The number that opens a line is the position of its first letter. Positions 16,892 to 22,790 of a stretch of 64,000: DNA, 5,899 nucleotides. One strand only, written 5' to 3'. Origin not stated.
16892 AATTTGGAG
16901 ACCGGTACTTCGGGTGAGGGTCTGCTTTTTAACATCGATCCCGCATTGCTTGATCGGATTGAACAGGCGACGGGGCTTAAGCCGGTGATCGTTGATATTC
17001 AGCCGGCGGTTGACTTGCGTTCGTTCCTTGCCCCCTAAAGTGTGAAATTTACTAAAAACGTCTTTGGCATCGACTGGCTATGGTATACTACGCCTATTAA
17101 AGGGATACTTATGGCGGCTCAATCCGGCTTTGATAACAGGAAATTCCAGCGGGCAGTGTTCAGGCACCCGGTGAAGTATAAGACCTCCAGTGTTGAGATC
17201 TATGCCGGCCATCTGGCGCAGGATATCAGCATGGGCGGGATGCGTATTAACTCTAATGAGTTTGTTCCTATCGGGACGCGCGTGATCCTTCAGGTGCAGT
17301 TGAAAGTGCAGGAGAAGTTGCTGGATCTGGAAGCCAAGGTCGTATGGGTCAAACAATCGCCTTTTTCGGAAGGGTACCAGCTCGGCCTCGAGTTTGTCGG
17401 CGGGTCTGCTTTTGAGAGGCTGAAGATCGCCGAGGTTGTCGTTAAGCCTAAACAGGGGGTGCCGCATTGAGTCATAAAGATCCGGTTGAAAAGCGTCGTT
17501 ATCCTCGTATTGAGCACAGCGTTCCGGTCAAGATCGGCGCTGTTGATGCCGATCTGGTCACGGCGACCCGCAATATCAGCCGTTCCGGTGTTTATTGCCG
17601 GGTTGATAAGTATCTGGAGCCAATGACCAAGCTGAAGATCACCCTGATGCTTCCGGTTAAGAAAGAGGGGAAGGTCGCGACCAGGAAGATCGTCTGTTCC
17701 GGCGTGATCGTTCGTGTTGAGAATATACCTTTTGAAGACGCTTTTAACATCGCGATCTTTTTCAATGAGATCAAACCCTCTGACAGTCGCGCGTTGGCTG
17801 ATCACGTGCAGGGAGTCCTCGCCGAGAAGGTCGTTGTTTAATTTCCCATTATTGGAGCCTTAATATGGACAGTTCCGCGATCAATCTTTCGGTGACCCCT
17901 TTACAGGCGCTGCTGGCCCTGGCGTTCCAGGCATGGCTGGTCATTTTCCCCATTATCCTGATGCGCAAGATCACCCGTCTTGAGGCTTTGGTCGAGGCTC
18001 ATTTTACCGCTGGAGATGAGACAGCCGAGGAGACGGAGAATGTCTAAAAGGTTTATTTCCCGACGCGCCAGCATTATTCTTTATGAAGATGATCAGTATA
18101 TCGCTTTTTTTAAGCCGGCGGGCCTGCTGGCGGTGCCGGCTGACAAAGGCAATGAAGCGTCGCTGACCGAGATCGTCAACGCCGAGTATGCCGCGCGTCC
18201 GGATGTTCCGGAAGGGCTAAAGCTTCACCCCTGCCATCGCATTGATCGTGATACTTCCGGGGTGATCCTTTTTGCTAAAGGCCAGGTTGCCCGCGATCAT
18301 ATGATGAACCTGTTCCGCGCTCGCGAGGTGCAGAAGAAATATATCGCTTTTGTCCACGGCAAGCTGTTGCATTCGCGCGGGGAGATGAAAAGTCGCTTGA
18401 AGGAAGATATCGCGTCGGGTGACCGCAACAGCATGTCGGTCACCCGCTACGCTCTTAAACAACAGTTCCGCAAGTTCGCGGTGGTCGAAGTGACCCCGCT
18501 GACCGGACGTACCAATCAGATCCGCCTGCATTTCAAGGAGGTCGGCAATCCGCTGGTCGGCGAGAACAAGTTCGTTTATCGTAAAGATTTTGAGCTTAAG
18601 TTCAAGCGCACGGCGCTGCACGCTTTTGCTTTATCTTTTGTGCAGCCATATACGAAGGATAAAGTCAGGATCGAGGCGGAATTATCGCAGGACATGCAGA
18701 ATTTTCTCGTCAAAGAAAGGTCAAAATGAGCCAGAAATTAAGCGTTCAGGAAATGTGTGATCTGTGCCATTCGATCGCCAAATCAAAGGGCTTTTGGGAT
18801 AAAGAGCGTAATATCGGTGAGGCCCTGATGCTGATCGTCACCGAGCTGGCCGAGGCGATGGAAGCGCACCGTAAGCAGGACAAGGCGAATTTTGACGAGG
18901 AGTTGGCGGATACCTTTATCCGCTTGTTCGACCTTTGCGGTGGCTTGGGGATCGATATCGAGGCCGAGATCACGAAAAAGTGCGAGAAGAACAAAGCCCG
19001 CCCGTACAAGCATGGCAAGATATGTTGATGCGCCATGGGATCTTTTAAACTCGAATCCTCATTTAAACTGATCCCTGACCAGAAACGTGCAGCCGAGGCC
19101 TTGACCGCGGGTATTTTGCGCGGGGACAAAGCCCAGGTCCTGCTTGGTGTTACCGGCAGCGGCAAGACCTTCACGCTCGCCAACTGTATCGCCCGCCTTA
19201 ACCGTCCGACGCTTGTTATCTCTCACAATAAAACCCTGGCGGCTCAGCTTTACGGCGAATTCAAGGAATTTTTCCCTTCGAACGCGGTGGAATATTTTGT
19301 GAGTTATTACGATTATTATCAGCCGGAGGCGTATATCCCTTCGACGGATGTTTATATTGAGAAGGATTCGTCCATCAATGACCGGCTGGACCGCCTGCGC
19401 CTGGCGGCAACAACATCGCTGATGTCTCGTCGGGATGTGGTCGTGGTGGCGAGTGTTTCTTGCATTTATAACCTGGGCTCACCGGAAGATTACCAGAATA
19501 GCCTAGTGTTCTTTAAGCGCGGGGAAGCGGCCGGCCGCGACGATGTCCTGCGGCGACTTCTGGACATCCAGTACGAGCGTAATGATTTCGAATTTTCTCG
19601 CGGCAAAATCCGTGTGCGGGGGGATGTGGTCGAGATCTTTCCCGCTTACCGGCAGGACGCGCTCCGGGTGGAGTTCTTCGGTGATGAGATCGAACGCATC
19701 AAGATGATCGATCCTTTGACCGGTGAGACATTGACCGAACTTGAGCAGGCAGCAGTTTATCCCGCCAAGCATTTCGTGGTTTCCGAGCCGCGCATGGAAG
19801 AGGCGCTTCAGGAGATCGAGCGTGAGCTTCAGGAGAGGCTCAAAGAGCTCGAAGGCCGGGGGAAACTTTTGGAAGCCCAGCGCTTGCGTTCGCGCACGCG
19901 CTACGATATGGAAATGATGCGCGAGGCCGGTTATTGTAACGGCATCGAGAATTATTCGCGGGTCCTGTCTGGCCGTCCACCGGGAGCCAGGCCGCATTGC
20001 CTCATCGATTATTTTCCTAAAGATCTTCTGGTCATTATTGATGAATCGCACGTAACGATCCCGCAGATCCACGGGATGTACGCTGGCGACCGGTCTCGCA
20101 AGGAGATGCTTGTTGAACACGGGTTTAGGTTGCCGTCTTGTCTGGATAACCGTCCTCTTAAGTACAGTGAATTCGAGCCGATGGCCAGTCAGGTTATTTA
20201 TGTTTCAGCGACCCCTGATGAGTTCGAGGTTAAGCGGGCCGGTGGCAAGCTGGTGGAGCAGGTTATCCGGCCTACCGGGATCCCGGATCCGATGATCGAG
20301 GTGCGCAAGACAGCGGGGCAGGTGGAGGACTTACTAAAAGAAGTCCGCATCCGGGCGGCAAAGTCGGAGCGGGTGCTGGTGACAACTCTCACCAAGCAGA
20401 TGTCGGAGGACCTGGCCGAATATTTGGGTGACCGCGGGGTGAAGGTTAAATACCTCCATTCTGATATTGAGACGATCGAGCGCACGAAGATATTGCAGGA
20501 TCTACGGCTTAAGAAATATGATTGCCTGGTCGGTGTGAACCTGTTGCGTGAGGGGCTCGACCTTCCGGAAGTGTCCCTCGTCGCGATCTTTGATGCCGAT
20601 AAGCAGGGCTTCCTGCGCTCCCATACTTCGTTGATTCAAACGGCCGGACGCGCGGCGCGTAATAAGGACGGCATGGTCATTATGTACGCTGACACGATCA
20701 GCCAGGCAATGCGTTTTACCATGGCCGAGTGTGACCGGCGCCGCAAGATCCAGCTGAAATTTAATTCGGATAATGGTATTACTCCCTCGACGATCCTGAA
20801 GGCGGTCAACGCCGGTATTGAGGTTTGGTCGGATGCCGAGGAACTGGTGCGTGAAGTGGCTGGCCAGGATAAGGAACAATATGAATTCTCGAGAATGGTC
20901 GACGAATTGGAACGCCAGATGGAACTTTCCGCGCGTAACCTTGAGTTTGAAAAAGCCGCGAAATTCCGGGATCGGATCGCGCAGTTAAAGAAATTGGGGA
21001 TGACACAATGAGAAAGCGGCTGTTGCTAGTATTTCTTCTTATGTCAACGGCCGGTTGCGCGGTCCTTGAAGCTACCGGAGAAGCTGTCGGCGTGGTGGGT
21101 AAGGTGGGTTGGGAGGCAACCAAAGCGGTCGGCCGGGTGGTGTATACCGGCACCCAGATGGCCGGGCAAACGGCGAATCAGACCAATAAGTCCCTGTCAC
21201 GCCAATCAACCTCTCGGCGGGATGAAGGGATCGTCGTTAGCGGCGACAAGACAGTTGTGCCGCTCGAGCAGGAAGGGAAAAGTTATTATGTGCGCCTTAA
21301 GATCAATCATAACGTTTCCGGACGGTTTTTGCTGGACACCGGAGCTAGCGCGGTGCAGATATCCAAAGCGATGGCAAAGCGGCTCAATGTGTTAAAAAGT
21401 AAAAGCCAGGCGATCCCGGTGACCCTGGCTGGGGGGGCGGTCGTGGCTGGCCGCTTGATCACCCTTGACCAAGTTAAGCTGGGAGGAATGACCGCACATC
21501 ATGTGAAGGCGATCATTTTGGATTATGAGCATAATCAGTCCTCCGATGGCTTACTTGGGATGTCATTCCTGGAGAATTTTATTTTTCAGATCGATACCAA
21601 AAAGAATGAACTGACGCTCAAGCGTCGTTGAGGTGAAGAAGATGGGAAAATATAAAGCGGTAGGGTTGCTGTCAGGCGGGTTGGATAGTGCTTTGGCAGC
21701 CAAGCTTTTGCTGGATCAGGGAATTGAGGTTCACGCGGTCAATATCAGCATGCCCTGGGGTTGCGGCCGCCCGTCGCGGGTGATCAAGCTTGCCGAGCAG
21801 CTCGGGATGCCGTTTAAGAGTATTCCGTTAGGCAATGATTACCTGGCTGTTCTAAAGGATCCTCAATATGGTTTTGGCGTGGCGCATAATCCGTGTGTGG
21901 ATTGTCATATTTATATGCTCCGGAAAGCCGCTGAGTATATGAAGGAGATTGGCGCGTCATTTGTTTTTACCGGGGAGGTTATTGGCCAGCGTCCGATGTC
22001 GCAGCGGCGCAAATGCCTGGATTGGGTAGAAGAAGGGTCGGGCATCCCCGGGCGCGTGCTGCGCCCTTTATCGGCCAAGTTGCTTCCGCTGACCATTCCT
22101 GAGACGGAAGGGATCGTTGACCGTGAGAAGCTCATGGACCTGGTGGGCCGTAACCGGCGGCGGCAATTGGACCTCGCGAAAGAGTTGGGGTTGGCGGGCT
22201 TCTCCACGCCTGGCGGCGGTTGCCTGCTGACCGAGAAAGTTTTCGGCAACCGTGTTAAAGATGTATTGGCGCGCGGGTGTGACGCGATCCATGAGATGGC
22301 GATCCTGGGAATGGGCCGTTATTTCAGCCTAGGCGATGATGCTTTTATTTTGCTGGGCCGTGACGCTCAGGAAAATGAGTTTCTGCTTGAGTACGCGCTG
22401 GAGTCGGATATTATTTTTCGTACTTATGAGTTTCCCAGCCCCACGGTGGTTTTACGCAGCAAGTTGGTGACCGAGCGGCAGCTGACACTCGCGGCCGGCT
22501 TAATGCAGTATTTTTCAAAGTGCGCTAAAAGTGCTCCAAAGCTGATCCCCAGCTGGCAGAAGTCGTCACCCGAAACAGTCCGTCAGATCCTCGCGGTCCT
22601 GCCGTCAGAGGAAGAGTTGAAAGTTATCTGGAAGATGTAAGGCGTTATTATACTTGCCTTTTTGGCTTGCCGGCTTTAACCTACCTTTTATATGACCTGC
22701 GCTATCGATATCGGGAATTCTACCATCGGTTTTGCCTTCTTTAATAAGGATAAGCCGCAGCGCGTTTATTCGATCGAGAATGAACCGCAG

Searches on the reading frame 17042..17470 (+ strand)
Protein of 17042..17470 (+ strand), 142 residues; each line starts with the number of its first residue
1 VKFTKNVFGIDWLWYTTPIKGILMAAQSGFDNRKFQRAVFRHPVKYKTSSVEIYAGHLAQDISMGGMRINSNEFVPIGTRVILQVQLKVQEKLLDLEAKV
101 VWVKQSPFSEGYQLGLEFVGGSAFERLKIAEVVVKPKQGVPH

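Call 11: search_protein_families(library=pfam, proteins=[window:17042-17470:+], max_evalue=0.01)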
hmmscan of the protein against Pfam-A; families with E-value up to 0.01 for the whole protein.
window:17042-17470:+ (142 aa): 1 family
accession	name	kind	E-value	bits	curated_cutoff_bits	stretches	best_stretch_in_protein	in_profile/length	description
PF07238.19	PilZ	-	2.9e-14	53.7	22.5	1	32-125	2-92/102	PilZ domain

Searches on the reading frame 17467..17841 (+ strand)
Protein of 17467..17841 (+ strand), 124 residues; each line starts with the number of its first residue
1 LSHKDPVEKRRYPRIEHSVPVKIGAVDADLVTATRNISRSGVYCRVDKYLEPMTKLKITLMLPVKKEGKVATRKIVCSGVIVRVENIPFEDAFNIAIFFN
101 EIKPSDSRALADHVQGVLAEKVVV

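Call 11: search_protein_families(library=pfam, proteins=[window:17467-17841:+], max_evalue=0.01)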
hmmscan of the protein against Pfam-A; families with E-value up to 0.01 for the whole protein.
window:17467-17841:+ (124 aa): 1 family
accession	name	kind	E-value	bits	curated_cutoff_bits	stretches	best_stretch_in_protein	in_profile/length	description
PF07238.19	PilZ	-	2.4e-07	31.4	22.5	1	8-114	1-100/102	PilZ domain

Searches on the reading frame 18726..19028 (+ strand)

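Call 11: search_protein_families(library=pfam, proteins=[window:18726-19028:+], max_evalue=0.01)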
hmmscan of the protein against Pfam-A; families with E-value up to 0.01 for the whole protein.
window:18726-19028:+ (100 aa): 3 families
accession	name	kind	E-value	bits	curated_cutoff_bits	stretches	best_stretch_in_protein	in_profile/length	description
PF12643.12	MazG-like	-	6.3e-06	26.8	27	1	37-95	15-73/85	MazG-like family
PF03819.22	MazG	-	2.5e-05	24.9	22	1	36-92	9-69/74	MazG nucleotide pyrophosphohydrolase domain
PF01503.22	PRA-PH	-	0.00039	21.2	21.3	1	32-80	29-77/86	Phosphoribosyl-ATP pyrophosphohydrolase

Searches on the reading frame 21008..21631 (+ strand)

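Call 12: search_protein_families(library=pfam, proteins=[window:21008-21631:+], max_evalue=0.01)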
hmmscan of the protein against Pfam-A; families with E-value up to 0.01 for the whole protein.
window:21008-21631:+ (207 aa): 3 families
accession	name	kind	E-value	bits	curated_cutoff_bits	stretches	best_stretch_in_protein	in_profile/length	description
PF13975.11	gag-asp_proteas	-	2.4e-20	73.4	28.2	1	96-190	2-92/92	gag-polyprotein putative aspartyl protease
PF13650.11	Asp_protease_2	-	2.9e-20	73.2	24.3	1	95-187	1-90/90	Aspartyl protease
PF08284.16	RVP_2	-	0.0032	17.7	20.3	1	102-206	30-132/136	Retroviral aspartyl protease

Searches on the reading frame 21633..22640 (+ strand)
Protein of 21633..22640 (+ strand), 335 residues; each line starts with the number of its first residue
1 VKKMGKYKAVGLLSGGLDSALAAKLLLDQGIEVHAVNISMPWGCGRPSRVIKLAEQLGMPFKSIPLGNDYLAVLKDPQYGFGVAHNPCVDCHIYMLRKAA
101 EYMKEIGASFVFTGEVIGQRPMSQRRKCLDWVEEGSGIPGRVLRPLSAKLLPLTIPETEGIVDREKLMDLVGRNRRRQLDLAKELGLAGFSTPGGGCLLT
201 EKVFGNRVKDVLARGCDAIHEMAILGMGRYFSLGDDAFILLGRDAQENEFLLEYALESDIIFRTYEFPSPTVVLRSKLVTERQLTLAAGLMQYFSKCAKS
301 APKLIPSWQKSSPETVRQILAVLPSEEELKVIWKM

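Call 12: search_protein_families(library=pfam, proteins=[window:21633-22640:+], max_evalue=0.01)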
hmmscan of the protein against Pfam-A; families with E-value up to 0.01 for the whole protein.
window:21633-22640:+ (335 aa): 7 families
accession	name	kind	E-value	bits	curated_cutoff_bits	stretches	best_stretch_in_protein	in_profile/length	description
PF18297.6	NFACT-R_2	-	1.5e-10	41.6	26.9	1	228-312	1-83/104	NFACT protein RNA binding domain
PF02568.20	ThiI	-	7.4e-09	35.9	20.5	1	8-146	5-144/197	Thiamine biosynthesis protein (ThiI)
PF03054.22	tRNA_Me_trans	-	3.5e-06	27.3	20.6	1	10-115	4-126/202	tRNA methyl transferase HUP domain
PF05670.18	NFACT-R_1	-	1.4e-05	26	29.8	1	229-297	3-75/112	NFACT protein RNA binding domain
PF02540.23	NAD_synthase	-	0.0017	17.9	21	1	3-73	15-88/242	NAD synthase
PF06508.19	QueC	-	0.0027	17.7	22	1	8-38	1-31/210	Queuosine biosynthesis protein QueC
PF24167.1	DUF7411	-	0.0032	17.5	28.7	1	9-79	3-71/194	Family of unknown function (DUF7411)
